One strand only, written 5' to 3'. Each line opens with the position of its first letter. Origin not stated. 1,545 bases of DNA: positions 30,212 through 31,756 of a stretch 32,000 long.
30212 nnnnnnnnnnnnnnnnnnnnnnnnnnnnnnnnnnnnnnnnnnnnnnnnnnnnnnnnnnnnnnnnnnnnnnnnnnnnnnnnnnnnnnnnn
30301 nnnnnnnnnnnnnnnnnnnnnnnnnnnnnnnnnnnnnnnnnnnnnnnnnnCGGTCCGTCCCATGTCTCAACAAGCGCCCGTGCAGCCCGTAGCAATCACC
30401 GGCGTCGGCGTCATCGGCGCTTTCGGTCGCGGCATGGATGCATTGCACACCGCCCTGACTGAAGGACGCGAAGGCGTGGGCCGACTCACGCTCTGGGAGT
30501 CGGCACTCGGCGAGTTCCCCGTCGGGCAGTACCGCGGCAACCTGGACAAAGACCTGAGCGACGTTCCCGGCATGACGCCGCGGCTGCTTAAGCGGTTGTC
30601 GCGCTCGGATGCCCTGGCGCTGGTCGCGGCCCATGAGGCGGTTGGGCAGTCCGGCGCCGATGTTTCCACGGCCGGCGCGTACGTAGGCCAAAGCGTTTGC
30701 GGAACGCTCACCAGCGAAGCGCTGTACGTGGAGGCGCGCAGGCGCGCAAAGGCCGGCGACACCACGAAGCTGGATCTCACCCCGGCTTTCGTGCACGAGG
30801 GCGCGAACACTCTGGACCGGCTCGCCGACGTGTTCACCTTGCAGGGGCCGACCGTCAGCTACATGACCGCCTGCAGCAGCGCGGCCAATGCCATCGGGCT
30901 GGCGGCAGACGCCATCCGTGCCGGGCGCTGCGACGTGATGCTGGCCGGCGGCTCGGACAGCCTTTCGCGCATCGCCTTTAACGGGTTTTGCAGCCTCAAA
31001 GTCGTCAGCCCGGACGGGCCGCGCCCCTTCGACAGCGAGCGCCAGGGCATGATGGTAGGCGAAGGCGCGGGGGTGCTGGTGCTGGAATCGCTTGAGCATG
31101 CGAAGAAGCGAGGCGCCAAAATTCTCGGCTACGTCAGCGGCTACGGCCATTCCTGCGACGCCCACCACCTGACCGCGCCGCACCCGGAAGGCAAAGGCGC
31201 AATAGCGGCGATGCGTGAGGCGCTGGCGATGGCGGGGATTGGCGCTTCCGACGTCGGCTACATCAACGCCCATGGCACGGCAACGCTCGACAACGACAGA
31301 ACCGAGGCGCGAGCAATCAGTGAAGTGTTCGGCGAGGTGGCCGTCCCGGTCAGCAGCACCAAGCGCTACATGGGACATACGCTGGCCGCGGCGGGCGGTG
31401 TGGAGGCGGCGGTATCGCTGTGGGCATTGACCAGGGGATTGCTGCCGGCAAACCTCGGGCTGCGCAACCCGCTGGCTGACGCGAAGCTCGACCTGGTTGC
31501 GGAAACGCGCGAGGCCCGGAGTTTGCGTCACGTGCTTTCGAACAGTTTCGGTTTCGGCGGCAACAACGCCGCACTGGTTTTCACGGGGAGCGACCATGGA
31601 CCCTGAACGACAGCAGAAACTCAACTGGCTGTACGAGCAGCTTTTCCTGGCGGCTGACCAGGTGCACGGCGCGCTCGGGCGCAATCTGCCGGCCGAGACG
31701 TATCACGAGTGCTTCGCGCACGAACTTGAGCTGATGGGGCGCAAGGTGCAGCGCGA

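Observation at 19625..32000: Aryl-polyene-like type II FAS/PKS lipid cluster with non-canonical extras, truncated by the window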

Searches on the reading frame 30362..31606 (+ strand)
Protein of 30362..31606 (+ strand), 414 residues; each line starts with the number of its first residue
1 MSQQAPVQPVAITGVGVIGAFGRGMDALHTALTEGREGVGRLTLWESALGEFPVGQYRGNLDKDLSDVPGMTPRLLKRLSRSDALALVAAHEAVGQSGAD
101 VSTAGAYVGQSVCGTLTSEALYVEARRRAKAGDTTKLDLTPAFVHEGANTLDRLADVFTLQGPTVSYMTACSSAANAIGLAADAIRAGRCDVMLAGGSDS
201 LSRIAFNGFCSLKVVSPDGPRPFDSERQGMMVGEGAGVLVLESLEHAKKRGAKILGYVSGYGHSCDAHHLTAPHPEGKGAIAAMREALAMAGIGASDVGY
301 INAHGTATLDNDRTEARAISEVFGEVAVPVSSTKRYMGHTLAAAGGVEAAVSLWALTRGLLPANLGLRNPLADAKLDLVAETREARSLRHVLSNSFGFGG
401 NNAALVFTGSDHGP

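Call 4: search_protein_families(library=pfam, proteins=[window:30362-31606:+], max_evalue=0.01)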
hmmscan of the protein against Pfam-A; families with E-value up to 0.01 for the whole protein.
window:30362-31606:+ (414 aa): 4 families
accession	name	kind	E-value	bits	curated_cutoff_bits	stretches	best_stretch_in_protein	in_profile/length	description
PF00109.32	ketoacyl-synt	-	1e-33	117.4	20.8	1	8-247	2-252/252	Beta-ketoacyl synthase, N-terminal domain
PF02801.28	Ketoacyl-synt_C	-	2e-31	108.9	20.8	1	256-367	2-118/119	Beta-ketoacyl synthase, C-terminal domain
PF00108.29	Thiolase_N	-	2.6e-06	27.4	26.4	1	169-204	83-118/260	Thiolase, N-terminal domain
PF08545.16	ACP_syn_III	-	0.00042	20.6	24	0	169-251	5-68/80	3-Oxoacyl-[acyl-carrier-protein (ACP)] synthase III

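Call 5: search_protein_families(library=ncbifam, proteins=[window:30362-31606:+], max_evalue=0.01)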
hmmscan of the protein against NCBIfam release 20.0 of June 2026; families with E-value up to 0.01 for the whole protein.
window:30362-31606:+ (414 aa): 46 families (the best 25 are shown)
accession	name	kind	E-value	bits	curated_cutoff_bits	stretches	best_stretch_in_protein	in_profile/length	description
TIGR03150.1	fabF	equivalog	1.6e-100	336.7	493.75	1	10-407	3-406/407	beta-ketoacyl-ACP synthase II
NF005589.0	PRK07314.1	subfamily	1e-95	321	387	1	9-408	5-410/413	beta-ketoacyl-ACP synthase II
NF006618.0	PRK09185.1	subfamily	6.3e-94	315.2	407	1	8-408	3-391/394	beta-ketoacyl-ACP synthase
NF004970.0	PRK06333.1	subfamily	6.4e-84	282.3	525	1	9-408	5-420/424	beta-ketoacyl-ACP synthase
NF005076.0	PRK06501.1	equivalog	7.1e-80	268.9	629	1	10-409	13-422/425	beta-ketoacyl-ACP synthase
NF006274.0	PRK08439.1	equivalog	7.1e-77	258.9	621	1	9-407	3-403/406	beta-ketoacyl-ACP synthase II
NF006587.0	PRK09116.1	equivalog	1.5e-71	241.3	470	1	10-408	4-405/408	beta-ketoacyl-ACP synthase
NF004618.0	PRK05952.1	equivalog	2e-67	227.8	455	1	10-408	4-381/384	beta-ketoacyl-ACP synthase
NF058662.1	cispenta_AmcF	equivalog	6.3e-66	222.9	325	1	10-408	2-368/369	cispentacin biosynthesis acyltransferase subunit AmcF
NF005935.0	PRK07967.1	equivalog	5.2e-61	206.7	630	1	10-408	4-402/406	beta-ketoacyl-ACP synthase I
NF006434.0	PRK08722.1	equivalog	3e-60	204.2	759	1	10-407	6-411/414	beta-ketoacyl-ACP synthase II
NF005490.0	PRK07103.1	equivalog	7.9e-58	196.4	445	1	8-407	4-410/414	polyketide beta-ketoacyl:acyl carrier protein synthase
NF005916.1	PRK07910.1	equivalog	1e-55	189.4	560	1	9-408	13-416/418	KasA/KasB family beta-ketoacyl-ACP synthase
NF045894.1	PKS_plus_SDR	equivalog_domain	3.7e-38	130.9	1740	1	152-406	154-423/1515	type I polyketide synthase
NF040607.1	mycolic_Pks13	equivalog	4e-35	120.7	2100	1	152-408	252-524/1680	polyketide synthase Pks13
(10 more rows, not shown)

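Call 11: find_encoding_contigs(protein=window:30362-31606:+, flank=10000, max_places=6)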
Protein window:30362-31606:+ (414 aa): 3 contigs read that carry it; 3 places shown.
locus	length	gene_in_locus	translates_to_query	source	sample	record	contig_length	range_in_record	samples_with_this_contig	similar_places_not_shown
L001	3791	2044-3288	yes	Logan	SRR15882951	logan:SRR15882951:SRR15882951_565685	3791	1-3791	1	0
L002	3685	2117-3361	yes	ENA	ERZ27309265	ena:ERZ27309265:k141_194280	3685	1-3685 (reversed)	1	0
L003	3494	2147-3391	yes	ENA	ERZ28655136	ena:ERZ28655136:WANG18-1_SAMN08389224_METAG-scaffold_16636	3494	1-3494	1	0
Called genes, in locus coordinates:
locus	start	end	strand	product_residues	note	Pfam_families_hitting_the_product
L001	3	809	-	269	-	?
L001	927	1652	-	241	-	PF00106:adh_short, PF01370:Epimerase (weak), PF08659:KR, PF13460:NAD_binding_10 (weak), PF13561:adh_short_C2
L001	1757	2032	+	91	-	PF00550:PP-binding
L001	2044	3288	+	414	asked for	PF00109:ketoacyl-synt, PF00108:Thiolase_N (weak), PF02801:Ketoacyl-synt_C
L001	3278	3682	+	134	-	PF13366:PDDEXK_3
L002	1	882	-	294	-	?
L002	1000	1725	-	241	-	PF00106:adh_short, PF01370:Epimerase (weak), PF08659:KR, PF13460:NAD_binding_10 (weak), PF13561:adh_short_C2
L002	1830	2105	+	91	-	PF00550:PP-binding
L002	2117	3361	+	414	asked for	PF00109:ketoacyl-synt, PF00108:Thiolase_N (weak), PF02801:Ketoacyl-synt_C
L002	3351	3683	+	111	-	?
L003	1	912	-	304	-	?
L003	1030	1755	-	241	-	PF00106:adh_short, PF01370:Epimerase (weak), PF08659:KR, PF13460:NAD_binding_10 (weak), PF13561:adh_short_C2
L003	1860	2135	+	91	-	PF00550:PP-binding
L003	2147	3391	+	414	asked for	PF00109:ketoacyl-synt, PF00108:Thiolase_N (weak), PF02801:Ketoacyl-synt_C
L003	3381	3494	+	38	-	?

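Call 12: find_related_loci(query=window:30362-31606:+, collection=genome_contigs, flank=10000)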
Query window:30362-31606:+ (414 aa) in genome_contigs; peptide patterns used: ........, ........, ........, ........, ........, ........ (x = any residue, [..] = any of these).
600 stretches matched a pattern (row limit reached: there are more); 542 encode a relative of the query (tblastn E <= 1e-3); the best 80 are kept; 80 distinct loci.
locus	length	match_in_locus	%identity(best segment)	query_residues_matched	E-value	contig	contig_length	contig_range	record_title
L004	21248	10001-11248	63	1-408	2e-140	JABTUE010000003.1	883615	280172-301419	MAG: Planctomycetota bacterium isolate H3_PLA7 seq003, whole genome shotgun sequence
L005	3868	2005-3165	46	12-408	1e-96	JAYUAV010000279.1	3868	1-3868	MAG: Verrucomicrobiota bacterium isolate GFS_6609 GFS_6609_278, whole genome shotgun sequence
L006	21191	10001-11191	46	8-412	4e-92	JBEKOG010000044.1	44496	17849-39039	MAG: Verrucomicrobiota bacterium isolate SPRUCE 435 SPRUCE_435_44, whole genome shotgun sequence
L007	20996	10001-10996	48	80-414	1e-90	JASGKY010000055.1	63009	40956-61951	MAG: Verrucomicrobiota bacterium isolate 5N068 JMF-2111-06-0005.ont.bin.68_54, whole genome shotgun sequence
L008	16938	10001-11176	44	12-414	2e-89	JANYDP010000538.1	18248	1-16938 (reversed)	MAG: Verrucomicrobia bacterium isolate 336R_metabinner_71_sub 336R_k141_2744661, whole genome shotgun sequence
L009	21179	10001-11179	46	8-408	3e-89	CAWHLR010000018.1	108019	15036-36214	MAG: uncultured Verrucomicrobiae bacterium isolate MFD04780.bin.2.51 genome assembly, contig: contig_28770, whole genome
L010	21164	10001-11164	46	12-411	4e-88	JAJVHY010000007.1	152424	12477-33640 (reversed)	MAG: Verrucomicrobiia bacterium isolate Bin_23R c_000000000510, whole genome shotgun sequence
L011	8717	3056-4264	45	3-411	3e-88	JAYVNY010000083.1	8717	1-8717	MAG: Akkermansia sp. isolate GL65_UP_concoct_5 GL65_UP_concoct_5_82, whole genome shotgun sequence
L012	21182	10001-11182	43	10-407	3e-86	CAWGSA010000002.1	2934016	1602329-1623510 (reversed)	MAG: uncultured Acidobacteriota bacterium isolate MFD06085.bin.1.160 genome assembly, contig: contig_18397, whole genome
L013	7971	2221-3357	42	10-414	2e-80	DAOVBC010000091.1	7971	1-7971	MAG TPA_asm: Deltaproteobacteria bacterium isolate CSMAG_995 CSMAG_995_k141_1846081_length_7971_cov_11.0000, whole genom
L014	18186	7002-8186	39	10-412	1e-78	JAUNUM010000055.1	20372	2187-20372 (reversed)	MAG: Bacteroidia bacterium isolate S5R_St_3 NODE_750_length_20372_cov_13.169218, whole genome shotgun sequence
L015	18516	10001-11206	38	3-408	1e-78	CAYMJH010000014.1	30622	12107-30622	MAG TPA_asm: uncultured Bacteroidales bacterium isolate SRP192927_co7_187 genome assembly, contig: NODE_2377_length_3062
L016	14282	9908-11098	39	10-407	8e-78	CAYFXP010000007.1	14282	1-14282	MAG TPA_asm: uncultured Syntrophobacterales bacterium isolate ERP108616_co1_46 genome assembly, contig: k119_2096391, wh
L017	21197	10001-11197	37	6-408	5e-75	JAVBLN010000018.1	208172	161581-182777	MAG: Flavihumibacter sp. isolate EPI_MAG_00024 c_000006897267, whole genome shotgun sequence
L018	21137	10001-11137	41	10-413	4e-75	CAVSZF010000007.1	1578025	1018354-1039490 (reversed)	MAG: uncultured Spirochaetota bacterium isolate MFD04716.bin.1.88 genome assembly, contig: contig_7252, whole genome sho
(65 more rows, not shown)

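Call 15: search_protein_families(library=pfam, proteins=[L004:11631-12791:+, L004:12831-13958:+, L004:14961-16736:+, L004:16756-18339:+, L004:5404-6171:+, L004:2784-3941:-, L004:692-2725:+, L004:4028-5443:-], max_evalue=0.001)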
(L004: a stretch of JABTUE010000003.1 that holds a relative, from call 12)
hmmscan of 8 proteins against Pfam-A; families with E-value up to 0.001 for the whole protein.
L004:11631-12791:+ (386 aa): 2 families
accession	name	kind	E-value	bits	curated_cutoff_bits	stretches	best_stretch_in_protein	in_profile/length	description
PF00109.32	ketoacyl-synt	-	2.6e-23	83.4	20.8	1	19-255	6-251/252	Beta-ketoacyl synthase, N-terminal domain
PF13723.12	Ketoacyl-synt_2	-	3.9e-06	27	25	1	72-215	19-151/223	Beta-ketoacyl synthase, N-terminal domain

L004:12831-13958:+ (375 aa): 1 family
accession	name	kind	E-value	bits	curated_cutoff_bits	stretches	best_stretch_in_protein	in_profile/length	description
PF01040.23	UbiA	-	3.6e-39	135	34.2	1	73-354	14-245/250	UbiA prenyltransferase family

L004:14961-16736:+ (591 aa): 0 families

L004:16756-18339:+ (527 aa): 3 families
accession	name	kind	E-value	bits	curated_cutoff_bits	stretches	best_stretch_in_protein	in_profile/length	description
PF00006.31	ATP-synt_ab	-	1.3e-67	228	29.5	1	183-407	1-213/213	ATP synthase alpha/beta family, nucleotide-binding domain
PF02874.29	ATP-synt_ab_N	-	1e-21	77.7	20.9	1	57-126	1-69/69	ATP synthase alpha/beta family, beta-barrel domain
PF22919.1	ATP-synt_VA_C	-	3.2e-16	59.7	24.7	1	415-493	8-88/101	C-terminal domain of V and A type ATP synthase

L004:5404-6171:+ (255 aa): 2 families
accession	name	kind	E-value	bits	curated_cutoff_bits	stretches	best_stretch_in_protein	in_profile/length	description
PF03749.19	SfsA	-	7.3e-40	136.4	22.8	1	85-243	2-137/138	Sugar fermentation stimulation protein RE domain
PF17746.7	SfsA_N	-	8.1e-17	61.5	25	1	15-81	1-63/63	SfsA N-terminal OB domain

L004:2784-3941:- (385 aa): 1 family
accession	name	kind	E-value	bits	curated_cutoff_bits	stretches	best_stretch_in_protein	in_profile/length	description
PF13365.12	Trypsin_2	-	3.3e-21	77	27.6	1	193-348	1-143/144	Trypsin-like peptidase domain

L004:692-2725:+ (677 aa): 22 families
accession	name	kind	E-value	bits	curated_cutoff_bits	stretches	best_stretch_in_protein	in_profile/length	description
PF00005.33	ABC_tran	-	1.5e-50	171.8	25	2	19-191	1-137/137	ABC transporter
PF13304.12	AAA_21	-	4.2e-21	76.7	27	3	375-416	3-50/304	AAA domain, putative AbiEii toxin, Type IV TA system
PF02463.25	SMC_N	-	7.9e-17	61.9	40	1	467-544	135-210/220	RecF/RecN/SMC N terminal domain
PF12848.13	ABC_tran_Xtn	-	6.7e-15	55.4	25.9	1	230-318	1-83/85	ABC transporter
PF13555.12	AAA_29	-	4.3e-09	36.4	27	0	366-392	17-43/61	P-loop containing region of AAA domain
PF16326.10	ABC_tran_CTD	-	1.1e-07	32.4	32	1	605-673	4-69/69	ABC transporter C-terminal domain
PF13401.12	AAA_22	-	1.5e-06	29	27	0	374-514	8-104/130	AAA domain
PF01926.29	MMR_HSR1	-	1.7e-06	28.5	21.9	0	373-394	1-22/113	50S ribosome-binding GTPase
PF13476.12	AAA_23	-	2.4e-06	28.8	27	0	365-631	12-176/201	AAA domain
PF00350.29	Dynamin_N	-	4e-06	27.4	27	0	32-187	1-107/168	Dynamin family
PF00004.35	AAA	-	8.9e-06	26.6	21.2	0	375-396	2-23/131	ATPase family associated with various cellular activities (AAA)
PF03193.22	RsgA_GTPase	-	1.3e-05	25.6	30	0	30-58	107-135/174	RsgA GTPase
PF00006.31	ATP-synt_ab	-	1.6e-05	25.1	29.5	0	368-396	11-39/213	ATP synthase alpha/beta family, nucleotide-binding domain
PF13191.12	AAA_16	-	4.5e-05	24.4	32.6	0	34-130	29-109/167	AAA ATPase domain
PF05729.18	NACHT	-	5.2e-05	23.6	26.7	0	373-398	2-27/167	NACHT domain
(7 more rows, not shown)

L004:4028-5443:- (471 aa): 0 families

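Call 53: search_protein_families(library=pfam, proteins=[L015:5099-6391:+, L015:15254-16630:-, L015:13035-13688:+, L015:13666-14328:+, L015:16602-17501:-, L015:6674-7039:+], max_evalue=0.001)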
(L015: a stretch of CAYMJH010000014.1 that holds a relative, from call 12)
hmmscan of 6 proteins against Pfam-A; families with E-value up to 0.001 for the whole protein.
L015:5099-6391:+ (430 aa): 2 families
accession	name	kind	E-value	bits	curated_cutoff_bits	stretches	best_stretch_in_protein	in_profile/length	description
PF00501.34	AMP-binding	-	4.9e-10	39.2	29.9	1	71-289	153-376/384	AMP-binding enzyme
PF14535.12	AMP-binding_C_2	-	0.00062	20.4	25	0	337-430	1-96/96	AMP-binding enzyme C-terminal domain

L015:15254-16630:- (458 aa): 2 families
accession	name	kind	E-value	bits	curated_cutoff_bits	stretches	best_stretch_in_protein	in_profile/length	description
PF04055.27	Radical_SAM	-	6.6e-20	72.4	29.5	1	203-362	3-164/166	Radical SAM superfamily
PF02310.24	B12-binding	-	2.4e-10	40.7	32.1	1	21-144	7-120/121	B12 binding domain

L015:13035-13688:+ (217 aa): 1 family
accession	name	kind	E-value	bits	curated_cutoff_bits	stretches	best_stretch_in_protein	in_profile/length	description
PF03548.22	LolA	-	5e-18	65.8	23.6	1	49-216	3-164/165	Outer membrane lipoprotein carrier protein LolA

L015:13666-14328:+ (220 aa): 0 families

L015:16602-17501:- (299 aa): 1 family
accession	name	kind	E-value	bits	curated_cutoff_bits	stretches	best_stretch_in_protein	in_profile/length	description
PF03279.18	Lip_A_acyltrans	-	3.3e-15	56.5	22.3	1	93-289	100-288/295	Bacterial lipid A biosynthesis acyltransferase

L015:6674-7039:+ (121 aa): 1 family
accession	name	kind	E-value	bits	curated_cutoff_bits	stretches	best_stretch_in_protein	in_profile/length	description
PF01880.24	Desulfoferrodox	-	2.5e-05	25.2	22.2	1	28-109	13-93/98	Desulfoferrodoxin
